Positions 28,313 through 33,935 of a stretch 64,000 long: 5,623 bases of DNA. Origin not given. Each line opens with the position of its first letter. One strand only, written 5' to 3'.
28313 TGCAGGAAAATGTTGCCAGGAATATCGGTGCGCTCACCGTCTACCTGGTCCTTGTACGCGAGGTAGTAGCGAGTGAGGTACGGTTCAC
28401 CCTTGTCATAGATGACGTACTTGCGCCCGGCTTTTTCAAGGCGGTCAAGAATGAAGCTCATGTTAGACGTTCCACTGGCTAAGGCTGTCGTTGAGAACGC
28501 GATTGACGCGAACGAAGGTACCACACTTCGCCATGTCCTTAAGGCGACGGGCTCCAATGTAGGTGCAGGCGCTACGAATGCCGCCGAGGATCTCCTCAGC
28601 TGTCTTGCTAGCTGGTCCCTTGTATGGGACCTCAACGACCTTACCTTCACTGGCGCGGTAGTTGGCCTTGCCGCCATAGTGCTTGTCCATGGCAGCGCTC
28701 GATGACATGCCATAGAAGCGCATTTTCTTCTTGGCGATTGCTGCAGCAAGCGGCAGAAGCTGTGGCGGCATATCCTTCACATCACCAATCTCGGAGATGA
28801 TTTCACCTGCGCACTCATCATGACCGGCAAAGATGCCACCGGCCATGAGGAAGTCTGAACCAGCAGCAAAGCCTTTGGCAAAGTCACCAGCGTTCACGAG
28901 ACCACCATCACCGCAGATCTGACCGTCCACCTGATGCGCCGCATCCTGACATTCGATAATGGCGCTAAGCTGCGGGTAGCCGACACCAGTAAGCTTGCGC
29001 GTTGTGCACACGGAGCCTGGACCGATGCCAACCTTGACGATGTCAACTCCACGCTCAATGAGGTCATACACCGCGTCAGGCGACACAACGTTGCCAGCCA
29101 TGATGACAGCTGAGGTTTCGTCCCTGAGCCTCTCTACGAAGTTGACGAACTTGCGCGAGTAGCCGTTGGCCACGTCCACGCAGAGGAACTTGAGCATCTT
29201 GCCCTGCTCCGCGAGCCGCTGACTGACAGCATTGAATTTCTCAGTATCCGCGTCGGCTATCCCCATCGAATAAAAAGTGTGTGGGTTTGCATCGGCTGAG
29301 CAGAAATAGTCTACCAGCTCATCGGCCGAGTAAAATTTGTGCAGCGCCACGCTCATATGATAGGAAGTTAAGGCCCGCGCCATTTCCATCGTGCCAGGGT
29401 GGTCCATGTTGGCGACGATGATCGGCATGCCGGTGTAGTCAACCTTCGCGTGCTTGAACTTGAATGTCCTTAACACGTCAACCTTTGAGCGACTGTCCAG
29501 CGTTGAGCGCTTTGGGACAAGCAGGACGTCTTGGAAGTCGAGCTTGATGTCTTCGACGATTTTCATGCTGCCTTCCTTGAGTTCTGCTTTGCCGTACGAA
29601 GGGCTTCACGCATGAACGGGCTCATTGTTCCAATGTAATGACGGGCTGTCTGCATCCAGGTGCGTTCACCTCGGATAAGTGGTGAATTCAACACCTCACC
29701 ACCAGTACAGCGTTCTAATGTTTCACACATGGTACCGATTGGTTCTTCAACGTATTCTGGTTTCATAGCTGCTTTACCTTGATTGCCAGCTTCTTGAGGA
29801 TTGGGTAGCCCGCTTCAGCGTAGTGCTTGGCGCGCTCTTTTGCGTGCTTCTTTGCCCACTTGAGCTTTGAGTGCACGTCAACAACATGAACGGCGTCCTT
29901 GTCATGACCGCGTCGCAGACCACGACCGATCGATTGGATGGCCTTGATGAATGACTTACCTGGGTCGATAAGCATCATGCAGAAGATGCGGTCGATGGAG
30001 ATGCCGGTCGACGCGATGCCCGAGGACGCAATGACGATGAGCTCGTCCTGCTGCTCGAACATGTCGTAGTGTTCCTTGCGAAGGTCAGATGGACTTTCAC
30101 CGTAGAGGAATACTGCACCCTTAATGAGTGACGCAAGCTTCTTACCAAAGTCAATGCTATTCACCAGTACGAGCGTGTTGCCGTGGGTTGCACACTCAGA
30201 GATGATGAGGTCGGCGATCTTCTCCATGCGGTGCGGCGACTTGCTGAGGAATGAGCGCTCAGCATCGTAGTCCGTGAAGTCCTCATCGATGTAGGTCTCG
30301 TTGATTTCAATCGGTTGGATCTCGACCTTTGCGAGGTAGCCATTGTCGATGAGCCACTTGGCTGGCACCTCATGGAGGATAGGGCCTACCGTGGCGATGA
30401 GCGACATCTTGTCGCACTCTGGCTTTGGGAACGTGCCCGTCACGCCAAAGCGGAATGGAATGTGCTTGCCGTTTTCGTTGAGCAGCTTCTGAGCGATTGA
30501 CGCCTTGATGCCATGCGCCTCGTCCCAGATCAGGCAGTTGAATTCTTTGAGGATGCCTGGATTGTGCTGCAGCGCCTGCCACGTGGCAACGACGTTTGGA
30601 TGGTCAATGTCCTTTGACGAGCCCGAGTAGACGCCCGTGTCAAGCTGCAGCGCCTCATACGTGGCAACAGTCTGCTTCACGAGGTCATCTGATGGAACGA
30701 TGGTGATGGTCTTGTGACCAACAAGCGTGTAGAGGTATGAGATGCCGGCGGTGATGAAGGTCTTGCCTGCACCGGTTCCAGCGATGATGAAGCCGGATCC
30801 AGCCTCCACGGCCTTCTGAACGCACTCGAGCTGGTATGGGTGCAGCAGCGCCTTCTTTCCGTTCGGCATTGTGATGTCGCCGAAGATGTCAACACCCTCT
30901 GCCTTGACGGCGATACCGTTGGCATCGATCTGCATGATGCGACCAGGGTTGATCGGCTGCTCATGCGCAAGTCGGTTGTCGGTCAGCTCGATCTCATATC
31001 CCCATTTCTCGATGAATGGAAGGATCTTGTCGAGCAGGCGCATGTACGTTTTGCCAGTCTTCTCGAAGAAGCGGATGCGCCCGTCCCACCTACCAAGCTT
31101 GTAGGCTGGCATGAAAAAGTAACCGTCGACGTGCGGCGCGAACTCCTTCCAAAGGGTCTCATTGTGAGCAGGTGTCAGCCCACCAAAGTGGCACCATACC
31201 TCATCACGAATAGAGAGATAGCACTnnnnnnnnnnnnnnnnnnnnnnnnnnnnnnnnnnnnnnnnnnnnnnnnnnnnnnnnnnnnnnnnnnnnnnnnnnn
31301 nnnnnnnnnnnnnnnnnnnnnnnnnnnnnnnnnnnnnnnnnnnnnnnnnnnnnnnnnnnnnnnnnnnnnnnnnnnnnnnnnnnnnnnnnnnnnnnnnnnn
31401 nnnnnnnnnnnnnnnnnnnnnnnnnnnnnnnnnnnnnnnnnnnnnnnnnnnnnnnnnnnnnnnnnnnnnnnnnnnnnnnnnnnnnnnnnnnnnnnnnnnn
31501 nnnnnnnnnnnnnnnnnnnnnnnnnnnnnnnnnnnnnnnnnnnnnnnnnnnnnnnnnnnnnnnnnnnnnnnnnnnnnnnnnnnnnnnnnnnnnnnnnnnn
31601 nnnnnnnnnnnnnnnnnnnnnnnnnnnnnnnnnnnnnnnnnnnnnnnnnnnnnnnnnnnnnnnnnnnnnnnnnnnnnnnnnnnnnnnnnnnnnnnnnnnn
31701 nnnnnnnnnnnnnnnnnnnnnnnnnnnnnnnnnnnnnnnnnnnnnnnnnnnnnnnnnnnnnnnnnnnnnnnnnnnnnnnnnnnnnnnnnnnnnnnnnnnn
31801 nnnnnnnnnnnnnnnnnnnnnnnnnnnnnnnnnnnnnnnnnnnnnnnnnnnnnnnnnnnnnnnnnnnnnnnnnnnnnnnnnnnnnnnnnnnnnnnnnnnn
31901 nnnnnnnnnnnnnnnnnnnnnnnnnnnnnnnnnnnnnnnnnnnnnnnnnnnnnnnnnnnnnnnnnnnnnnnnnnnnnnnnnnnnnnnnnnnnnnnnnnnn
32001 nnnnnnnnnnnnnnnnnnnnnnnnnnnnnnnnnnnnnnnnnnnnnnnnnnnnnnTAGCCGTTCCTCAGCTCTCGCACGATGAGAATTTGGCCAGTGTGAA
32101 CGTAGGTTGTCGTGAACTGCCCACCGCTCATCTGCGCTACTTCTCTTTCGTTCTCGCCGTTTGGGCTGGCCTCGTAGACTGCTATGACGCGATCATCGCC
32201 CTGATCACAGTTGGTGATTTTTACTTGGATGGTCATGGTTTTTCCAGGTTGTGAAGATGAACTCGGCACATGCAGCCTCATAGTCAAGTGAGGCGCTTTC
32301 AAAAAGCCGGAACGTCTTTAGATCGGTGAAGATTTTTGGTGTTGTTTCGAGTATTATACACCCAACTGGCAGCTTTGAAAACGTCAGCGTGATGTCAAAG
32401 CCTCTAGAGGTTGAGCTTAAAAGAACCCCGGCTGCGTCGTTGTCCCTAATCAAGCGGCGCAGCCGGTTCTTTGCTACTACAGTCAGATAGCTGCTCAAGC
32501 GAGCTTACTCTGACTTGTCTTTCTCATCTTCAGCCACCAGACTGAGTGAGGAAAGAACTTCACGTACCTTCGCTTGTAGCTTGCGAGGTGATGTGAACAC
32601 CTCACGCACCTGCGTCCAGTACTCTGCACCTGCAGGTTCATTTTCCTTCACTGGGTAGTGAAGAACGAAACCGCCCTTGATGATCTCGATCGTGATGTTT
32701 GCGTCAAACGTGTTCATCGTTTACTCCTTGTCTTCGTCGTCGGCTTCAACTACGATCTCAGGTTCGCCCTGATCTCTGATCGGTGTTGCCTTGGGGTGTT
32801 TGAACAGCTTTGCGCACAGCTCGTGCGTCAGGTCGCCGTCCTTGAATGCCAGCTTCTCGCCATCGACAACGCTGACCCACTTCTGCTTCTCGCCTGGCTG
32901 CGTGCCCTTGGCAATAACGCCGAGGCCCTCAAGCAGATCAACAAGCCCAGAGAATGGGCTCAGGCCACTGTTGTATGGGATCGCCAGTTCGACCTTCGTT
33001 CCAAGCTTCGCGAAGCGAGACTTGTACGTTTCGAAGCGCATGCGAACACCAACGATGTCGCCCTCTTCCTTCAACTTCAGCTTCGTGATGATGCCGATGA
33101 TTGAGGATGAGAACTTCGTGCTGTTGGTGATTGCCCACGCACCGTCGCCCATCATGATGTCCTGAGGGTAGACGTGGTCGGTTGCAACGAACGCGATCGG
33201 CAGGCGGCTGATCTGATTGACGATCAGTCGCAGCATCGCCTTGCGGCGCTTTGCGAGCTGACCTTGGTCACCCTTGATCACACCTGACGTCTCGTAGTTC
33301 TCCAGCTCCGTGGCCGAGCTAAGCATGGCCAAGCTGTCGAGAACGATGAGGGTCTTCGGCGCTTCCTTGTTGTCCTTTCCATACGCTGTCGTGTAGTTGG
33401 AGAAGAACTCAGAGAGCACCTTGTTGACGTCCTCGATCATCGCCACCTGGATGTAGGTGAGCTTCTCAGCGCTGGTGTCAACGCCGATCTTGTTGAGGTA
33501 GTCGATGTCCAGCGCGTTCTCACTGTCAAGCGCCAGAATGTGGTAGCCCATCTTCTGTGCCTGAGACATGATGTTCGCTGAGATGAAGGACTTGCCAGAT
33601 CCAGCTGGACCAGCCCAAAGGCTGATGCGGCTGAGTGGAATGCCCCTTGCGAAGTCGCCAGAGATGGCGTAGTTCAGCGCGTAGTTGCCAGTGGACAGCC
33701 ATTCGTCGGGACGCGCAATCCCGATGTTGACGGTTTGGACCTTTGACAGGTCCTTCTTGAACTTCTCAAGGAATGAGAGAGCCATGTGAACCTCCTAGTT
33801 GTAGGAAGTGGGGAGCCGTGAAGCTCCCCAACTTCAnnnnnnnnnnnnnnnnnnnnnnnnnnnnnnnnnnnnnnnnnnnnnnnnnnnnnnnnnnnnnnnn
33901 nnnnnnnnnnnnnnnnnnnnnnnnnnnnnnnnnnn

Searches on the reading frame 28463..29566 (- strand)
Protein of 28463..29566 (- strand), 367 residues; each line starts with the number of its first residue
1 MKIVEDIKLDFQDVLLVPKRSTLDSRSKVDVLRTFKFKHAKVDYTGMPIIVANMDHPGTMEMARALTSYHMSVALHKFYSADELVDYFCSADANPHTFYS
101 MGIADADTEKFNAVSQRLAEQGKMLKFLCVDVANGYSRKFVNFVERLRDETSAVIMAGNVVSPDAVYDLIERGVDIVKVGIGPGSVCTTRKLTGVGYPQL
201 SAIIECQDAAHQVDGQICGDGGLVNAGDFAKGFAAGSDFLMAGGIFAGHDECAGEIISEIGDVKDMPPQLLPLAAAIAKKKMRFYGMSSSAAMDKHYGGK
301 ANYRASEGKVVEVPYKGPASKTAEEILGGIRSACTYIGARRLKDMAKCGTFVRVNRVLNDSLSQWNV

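Call 24: search_protein_families(library=pfam, proteins=[window:28463-29566:-], max_evalue=0.01)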
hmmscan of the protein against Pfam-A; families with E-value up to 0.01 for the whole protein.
window:28463-29566:- (367 aa): 2 families
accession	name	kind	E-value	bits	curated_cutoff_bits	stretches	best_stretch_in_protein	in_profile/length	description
PF00478.31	IMPDH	-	1.1e-59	202.7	25.6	1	9-355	2-335/345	IMP dehydrogenase / GMP reductase domain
PF01070.24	FMN_dh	-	0.001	18.6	24.9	1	142-248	208-307/350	FMN-dependent dehydrogenase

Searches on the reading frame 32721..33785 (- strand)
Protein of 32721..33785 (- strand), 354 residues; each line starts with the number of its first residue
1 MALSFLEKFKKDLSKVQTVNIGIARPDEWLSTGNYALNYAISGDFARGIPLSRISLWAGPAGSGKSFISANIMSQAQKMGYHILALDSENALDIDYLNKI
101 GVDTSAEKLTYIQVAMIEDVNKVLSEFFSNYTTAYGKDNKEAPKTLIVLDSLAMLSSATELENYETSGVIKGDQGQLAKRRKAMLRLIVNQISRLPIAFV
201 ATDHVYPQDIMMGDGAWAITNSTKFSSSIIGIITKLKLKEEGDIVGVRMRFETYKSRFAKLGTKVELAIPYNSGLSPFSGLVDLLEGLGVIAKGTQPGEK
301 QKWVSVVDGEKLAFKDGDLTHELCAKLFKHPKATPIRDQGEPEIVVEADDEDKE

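Call 24: search_protein_families(library=pfam, proteins=[window:32721-33785:-], max_evalue=0.01)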
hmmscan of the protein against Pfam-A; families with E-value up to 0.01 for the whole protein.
window:32721-33785:- (354 aa): 6 families
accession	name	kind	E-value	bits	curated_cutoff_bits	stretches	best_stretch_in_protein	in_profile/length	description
PF00154.27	RecA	-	1.2e-15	58.1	27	1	28-276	31-262/262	recA bacterial DNA recombination protein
PF01656.29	CbiA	-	0.00066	20.1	25.4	1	61-104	8-53/125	CobQ/CobB/MinD/ParA nucleotide binding domain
PF13479.12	AAA_24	-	0.0019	18.5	27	1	56-222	6-142/195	AAA domain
PF13604.12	AAA_30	-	0.0024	18.1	27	1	53-158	19-103/191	AAA domain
PF19044.6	P-loop_TraG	-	0.0032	16.6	25.8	1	47-90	24-67/413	TraG P-loop domain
PF06745.19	ATPase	-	0.0044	16.8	26.6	1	46-155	13-131/231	KaiC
